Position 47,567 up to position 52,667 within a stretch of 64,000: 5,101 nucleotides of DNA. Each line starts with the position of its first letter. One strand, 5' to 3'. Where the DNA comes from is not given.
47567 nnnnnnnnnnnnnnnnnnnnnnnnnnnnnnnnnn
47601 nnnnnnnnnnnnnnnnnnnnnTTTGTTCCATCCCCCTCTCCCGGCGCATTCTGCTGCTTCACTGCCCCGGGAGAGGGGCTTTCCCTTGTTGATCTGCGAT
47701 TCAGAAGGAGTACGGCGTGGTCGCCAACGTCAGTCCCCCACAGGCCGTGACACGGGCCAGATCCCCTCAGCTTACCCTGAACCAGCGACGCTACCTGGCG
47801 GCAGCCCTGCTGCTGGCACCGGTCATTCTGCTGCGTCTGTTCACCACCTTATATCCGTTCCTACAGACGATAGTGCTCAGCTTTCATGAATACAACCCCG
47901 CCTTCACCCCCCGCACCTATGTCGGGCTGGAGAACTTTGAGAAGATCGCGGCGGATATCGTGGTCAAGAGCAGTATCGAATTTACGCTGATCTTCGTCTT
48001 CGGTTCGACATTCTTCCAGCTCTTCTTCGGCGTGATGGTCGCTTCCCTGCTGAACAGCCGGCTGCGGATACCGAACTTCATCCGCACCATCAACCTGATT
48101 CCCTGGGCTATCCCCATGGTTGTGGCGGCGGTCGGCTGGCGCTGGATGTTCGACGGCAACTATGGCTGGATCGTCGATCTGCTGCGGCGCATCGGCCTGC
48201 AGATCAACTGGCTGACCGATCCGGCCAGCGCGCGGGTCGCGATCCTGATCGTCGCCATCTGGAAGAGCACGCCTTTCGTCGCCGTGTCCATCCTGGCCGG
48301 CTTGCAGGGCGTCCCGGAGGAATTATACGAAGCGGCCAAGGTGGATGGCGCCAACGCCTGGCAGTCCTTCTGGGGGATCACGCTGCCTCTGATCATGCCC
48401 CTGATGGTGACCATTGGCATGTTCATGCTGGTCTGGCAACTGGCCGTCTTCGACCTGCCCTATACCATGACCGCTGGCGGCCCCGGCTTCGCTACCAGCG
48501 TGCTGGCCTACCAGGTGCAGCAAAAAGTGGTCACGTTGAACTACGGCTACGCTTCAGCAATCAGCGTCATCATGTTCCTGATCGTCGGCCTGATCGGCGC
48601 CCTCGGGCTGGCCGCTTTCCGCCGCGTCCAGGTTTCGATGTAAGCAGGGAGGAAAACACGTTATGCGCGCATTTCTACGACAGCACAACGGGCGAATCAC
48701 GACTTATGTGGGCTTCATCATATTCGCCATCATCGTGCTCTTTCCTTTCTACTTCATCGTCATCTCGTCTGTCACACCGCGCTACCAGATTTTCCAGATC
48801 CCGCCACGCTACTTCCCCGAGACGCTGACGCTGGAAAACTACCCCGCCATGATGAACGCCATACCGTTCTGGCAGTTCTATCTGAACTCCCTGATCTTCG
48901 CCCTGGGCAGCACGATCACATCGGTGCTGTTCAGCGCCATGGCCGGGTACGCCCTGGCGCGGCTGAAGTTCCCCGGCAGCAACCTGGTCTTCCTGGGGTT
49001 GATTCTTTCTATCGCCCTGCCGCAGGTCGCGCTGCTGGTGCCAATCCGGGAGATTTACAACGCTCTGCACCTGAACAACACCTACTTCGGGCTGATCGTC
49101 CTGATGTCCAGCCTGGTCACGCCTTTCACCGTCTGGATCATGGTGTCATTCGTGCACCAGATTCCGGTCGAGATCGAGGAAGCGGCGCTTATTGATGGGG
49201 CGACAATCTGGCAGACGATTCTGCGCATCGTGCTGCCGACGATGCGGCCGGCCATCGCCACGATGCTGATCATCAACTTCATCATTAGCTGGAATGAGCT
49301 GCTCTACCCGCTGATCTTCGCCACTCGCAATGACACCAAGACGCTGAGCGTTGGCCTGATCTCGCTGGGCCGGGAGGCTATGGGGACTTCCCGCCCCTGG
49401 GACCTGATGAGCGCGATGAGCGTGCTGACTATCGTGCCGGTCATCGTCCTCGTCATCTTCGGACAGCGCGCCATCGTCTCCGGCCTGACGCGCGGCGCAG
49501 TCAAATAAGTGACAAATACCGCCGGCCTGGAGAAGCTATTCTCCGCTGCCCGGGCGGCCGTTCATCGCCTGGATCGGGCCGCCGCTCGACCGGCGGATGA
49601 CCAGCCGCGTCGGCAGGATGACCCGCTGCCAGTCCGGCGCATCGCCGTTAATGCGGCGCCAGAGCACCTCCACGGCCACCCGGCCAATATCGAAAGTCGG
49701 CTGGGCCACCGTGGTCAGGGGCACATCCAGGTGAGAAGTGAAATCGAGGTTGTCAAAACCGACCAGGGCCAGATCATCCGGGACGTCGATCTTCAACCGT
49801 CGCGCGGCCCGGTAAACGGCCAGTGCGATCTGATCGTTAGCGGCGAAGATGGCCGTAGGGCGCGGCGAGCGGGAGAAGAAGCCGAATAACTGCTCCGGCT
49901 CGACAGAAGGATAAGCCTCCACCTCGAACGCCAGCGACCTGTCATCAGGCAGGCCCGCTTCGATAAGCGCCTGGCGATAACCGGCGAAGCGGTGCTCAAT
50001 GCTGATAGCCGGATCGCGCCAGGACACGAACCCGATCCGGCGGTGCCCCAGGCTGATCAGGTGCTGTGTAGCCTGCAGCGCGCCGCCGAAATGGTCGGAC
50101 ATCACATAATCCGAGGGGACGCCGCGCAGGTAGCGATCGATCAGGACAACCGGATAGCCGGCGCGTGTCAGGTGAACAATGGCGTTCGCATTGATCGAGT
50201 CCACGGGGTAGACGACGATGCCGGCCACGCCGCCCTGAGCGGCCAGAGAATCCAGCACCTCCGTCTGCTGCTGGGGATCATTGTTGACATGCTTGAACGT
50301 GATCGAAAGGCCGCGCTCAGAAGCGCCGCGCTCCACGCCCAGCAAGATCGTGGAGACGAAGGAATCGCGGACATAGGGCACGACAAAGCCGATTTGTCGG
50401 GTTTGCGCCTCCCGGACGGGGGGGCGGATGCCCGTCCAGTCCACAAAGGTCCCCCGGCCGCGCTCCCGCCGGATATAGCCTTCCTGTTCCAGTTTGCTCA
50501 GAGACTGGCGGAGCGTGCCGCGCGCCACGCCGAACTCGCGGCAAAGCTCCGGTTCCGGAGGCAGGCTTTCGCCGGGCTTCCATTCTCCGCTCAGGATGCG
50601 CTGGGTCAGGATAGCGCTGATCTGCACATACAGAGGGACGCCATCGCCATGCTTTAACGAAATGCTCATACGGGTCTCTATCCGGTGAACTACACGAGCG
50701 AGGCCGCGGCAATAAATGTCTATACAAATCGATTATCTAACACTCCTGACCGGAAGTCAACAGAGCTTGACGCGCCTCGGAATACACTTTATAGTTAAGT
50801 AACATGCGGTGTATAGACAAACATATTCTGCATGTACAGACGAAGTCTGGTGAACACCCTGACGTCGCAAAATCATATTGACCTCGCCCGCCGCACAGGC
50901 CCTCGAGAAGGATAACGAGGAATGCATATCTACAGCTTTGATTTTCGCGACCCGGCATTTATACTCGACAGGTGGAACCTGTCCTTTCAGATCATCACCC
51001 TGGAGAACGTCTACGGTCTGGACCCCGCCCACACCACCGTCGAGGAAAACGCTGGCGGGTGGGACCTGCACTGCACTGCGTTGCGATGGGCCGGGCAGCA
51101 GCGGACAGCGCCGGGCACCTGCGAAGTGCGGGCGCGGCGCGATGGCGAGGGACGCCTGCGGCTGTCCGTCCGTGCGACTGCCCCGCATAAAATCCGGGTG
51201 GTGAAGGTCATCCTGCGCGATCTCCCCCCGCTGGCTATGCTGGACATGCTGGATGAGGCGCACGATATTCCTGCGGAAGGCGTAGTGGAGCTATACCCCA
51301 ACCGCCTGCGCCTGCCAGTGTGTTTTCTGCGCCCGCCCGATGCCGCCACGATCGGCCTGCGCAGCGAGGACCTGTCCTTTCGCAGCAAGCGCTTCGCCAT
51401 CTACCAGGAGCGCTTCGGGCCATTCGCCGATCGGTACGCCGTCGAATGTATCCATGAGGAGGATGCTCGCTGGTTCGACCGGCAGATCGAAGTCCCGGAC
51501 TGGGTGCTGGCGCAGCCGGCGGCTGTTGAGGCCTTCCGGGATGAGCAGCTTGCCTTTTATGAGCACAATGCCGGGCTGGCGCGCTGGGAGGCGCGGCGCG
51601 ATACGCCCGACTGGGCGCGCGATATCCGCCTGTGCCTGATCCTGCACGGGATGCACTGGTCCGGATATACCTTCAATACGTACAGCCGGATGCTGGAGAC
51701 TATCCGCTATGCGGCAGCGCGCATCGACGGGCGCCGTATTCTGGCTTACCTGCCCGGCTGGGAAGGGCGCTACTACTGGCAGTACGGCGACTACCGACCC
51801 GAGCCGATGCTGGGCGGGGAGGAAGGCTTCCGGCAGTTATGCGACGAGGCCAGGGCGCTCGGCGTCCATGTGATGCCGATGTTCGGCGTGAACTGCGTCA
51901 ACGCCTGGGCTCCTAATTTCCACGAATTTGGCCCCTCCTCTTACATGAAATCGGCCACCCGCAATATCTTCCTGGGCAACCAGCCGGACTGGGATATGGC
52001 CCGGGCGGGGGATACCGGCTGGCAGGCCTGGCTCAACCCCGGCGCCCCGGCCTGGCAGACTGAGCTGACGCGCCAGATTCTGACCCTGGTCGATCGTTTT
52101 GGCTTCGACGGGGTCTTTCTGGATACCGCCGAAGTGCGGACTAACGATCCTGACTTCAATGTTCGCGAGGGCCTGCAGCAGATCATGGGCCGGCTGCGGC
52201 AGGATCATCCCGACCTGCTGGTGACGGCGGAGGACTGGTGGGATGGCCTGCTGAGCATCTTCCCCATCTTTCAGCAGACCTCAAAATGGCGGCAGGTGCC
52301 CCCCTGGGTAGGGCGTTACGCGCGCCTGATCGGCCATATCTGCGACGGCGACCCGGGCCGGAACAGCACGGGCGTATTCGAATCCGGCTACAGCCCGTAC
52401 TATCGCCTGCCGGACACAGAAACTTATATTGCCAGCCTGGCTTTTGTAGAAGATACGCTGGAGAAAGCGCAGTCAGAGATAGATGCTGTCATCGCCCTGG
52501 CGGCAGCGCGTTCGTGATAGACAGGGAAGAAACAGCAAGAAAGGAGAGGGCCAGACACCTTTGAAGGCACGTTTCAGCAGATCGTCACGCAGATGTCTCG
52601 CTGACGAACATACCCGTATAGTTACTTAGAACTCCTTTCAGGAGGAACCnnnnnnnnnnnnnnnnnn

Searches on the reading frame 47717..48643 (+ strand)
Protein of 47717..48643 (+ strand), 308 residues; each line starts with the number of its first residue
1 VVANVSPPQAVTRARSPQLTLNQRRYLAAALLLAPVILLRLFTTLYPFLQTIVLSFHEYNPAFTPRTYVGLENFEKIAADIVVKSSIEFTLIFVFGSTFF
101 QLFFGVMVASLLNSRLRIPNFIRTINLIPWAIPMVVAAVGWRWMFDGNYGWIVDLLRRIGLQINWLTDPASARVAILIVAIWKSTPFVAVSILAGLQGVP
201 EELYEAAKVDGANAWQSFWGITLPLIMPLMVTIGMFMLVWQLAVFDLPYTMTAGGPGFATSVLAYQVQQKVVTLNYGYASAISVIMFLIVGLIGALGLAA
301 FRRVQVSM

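Call 16: search_protein_families(library=pfam, proteins=[window:47717-48643:+], max_evalue=0.00001)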
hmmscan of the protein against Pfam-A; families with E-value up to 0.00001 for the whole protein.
window:47717-48643:+ (308 aa): 1 family
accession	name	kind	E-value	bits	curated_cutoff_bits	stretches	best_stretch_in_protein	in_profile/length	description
PF00528.27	BPD_transp_1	-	2.6e-19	70.1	26.4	1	102-297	2-171/184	Binding-protein-dependent transport system inner membrane component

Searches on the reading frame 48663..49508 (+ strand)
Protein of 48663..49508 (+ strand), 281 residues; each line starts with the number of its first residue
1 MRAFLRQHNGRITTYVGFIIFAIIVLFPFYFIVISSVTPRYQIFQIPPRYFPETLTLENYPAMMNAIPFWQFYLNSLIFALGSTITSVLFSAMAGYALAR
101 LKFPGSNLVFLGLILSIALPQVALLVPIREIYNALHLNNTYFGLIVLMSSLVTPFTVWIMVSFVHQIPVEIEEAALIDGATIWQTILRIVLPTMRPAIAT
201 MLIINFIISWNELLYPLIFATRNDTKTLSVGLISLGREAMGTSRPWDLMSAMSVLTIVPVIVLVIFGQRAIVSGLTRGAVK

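Call 16: search_protein_families(library=pfam, proteins=[window:48663-49508:+], max_evalue=0.00001)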
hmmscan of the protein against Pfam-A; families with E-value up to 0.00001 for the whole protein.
window:48663-49508:+ (281 aa): 1 family
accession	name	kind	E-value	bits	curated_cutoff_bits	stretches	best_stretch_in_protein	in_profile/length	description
PF00528.27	BPD_transp_1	-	1.8e-15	57.6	26.4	1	93-274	3-181/184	Binding-protein-dependent transport system inner membrane component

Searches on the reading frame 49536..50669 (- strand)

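Call 17: search_protein_families(library=pfam, proteins=[window:49536-50669:-], max_evalue=0.00001)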
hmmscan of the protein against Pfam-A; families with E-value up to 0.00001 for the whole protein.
window:49536-50669:- (377 aa): 4 families
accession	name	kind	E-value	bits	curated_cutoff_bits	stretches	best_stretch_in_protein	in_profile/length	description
PF13377.12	Peripla_BP_3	-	9.6e-37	127.1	26.5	1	202-362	2-167/167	Periplasmic binding protein-like domain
PF00532.27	Peripla_BP_1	-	4.9e-25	89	22.2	1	91-357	2-278/281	Periplasmic binding proteins and sugar binding domain of LacI family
PF00392.27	GntR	-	3.7e-21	75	27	1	13-76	1-64/64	Bacterial regulatory proteins, gntR family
PF13407.12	Peripla_BP_4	-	9e-16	58.6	35.1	1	93-343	1-257/258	Periplasmic binding protein domain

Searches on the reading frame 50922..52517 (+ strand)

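Call 17: search_protein_families(library=pfam, proteins=[window:50922-52517:+], max_evalue=0.00001)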
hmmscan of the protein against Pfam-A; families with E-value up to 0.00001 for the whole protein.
window:50922-52517:+ (531 aa): 2 families
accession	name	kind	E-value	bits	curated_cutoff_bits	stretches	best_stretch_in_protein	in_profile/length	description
PF19773.5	DUF6259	-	1.2e-08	34.8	28.7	1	203-410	21-209/300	Domain of unknown function (DUF6259)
PF02638.21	GHL10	-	3.3e-06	26.9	27.9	1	301-403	70-163/311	Glycosyl hydrolase-like 10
